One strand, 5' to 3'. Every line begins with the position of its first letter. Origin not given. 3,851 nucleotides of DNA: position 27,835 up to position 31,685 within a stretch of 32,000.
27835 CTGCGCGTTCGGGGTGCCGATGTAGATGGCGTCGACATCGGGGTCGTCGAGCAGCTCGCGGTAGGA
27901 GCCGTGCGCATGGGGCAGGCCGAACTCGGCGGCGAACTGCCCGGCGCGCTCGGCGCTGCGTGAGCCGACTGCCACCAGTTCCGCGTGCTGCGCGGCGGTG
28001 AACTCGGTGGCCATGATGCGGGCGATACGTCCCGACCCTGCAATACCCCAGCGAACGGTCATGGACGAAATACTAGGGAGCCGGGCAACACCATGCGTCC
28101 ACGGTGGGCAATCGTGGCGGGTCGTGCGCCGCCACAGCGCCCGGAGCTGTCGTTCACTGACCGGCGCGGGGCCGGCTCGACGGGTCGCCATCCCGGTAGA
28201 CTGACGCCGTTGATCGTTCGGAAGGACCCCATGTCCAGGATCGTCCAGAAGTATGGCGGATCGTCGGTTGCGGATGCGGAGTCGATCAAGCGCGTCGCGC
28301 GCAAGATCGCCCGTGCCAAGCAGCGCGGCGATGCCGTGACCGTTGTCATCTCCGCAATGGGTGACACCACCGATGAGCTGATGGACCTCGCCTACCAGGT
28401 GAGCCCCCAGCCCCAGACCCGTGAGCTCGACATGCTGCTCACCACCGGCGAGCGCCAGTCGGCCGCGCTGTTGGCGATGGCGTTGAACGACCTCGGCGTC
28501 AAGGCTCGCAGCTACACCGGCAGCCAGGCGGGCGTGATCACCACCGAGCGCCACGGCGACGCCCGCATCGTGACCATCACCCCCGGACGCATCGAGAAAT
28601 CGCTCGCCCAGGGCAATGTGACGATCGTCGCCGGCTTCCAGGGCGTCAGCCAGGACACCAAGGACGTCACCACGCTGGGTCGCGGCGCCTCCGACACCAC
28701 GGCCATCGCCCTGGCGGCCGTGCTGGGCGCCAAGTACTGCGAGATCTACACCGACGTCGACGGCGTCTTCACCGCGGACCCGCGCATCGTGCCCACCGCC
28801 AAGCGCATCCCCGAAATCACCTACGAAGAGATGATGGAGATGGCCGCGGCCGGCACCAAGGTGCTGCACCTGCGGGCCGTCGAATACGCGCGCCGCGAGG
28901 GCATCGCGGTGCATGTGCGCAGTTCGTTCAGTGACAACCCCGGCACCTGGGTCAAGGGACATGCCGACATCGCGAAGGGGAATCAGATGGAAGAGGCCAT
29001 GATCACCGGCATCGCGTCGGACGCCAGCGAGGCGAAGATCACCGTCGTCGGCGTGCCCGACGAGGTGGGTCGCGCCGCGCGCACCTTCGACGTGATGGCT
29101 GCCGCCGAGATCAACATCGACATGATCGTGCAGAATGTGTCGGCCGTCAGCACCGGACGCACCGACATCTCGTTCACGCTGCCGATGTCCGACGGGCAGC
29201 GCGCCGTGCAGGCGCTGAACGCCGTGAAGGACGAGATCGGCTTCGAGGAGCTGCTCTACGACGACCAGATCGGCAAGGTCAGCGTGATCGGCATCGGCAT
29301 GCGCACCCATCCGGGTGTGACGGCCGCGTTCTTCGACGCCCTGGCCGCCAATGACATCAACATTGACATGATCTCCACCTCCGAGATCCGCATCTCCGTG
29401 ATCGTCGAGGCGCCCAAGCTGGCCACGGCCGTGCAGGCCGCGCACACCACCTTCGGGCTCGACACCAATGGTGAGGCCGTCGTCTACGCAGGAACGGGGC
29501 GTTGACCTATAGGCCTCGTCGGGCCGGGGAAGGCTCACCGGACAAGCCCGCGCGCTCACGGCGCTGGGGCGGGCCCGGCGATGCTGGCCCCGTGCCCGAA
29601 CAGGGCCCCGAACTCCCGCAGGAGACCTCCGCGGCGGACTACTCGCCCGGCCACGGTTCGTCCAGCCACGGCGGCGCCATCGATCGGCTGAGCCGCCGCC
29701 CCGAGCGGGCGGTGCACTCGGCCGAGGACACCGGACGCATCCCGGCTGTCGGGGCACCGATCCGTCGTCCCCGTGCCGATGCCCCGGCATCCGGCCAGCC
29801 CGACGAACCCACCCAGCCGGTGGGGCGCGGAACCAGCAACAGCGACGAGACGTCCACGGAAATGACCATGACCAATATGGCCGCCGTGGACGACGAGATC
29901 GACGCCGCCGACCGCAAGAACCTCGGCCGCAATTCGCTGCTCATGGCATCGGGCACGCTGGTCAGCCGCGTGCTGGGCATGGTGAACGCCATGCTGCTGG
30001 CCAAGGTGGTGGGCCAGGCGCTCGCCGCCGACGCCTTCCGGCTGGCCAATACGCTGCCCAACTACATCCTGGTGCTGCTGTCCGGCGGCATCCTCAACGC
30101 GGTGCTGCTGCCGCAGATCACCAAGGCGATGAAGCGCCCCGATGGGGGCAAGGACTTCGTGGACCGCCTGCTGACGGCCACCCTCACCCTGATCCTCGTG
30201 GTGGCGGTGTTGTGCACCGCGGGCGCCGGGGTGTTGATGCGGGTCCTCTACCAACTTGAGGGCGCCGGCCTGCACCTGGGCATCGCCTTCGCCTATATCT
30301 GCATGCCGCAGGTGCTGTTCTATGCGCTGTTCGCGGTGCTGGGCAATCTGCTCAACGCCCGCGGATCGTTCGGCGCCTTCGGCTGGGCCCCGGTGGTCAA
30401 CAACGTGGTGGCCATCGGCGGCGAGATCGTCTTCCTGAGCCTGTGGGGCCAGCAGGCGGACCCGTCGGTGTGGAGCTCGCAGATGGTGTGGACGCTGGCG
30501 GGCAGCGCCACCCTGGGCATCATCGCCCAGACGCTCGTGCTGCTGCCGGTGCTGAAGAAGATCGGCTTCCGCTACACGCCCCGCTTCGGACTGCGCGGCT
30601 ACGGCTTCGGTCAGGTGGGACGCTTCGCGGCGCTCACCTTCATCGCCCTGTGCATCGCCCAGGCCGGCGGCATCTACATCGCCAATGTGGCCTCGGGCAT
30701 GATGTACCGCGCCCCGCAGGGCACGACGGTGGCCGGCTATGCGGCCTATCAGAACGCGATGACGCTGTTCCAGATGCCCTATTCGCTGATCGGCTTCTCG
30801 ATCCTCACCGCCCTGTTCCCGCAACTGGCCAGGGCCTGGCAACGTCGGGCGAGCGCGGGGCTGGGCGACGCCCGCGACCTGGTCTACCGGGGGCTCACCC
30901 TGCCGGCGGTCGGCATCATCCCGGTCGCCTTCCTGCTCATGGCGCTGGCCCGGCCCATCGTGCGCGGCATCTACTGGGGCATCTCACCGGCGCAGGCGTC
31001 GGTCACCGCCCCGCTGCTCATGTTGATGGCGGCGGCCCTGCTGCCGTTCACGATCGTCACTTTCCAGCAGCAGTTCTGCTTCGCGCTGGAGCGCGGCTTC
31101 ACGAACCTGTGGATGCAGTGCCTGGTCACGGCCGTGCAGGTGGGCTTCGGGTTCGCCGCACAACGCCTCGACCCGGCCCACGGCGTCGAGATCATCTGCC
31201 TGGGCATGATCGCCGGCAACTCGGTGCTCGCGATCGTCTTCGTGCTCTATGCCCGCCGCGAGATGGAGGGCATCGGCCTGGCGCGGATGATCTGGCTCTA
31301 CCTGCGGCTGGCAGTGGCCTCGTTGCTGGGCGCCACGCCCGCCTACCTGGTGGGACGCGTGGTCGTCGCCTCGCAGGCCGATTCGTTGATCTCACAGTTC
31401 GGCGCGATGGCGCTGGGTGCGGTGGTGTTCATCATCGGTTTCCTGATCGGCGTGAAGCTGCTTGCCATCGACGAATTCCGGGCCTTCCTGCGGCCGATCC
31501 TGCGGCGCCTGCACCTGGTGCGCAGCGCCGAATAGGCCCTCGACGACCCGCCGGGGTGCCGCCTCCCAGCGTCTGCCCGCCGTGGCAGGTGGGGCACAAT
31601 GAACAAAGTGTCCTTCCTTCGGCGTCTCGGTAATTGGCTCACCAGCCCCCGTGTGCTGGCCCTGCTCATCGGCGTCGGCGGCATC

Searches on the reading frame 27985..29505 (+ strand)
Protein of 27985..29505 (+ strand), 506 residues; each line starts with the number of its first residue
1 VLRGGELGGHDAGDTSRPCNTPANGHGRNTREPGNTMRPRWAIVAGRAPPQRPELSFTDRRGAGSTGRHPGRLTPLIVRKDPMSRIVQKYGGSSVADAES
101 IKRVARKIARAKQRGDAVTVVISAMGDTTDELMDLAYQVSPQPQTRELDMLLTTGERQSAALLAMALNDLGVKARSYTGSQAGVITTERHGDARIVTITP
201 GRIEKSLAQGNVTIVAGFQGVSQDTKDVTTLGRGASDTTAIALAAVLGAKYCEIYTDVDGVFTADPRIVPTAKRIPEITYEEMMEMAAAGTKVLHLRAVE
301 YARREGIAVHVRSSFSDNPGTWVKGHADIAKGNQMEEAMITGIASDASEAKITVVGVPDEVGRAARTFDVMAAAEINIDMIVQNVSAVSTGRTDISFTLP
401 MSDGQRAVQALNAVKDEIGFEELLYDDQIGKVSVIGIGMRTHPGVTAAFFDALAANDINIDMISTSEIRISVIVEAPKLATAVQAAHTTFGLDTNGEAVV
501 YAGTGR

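Call 85: search_protein_families(library=pfam, proteins=[window:27985-29505:+], max_evalue=0.00001)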
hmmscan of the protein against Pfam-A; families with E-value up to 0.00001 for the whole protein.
window:27985-29505:+ (506 aa): 4 families
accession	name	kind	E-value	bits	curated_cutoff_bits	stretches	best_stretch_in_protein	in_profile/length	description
PF00696.33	AA_kinase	-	6.3e-58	196.7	24.9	1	85-313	2-234/234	Amino acid kinase family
PF22468.2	ACT_9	-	2.7e-34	117.2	27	2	432-490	1-61/61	ACT domain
PF13840.12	ACT_7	-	4.2e-16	59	27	1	426-485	3-62/65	ACT domain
PF01842.31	ACT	-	1.2e-14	54.2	27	2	353-417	3-64/66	ACT domain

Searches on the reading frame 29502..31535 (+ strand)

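Call 85: search_protein_families(library=pfam, proteins=[window:29502-31535:+], max_evalue=0.00001)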
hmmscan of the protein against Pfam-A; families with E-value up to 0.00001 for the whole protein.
window:29502-31535:+ (677 aa): 1 family
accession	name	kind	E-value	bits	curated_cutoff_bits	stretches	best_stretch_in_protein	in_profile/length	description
PF03023.19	MurJ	-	9.9e-63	212.7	27.4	1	166-617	1-432/451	Lipid II flippase MurJ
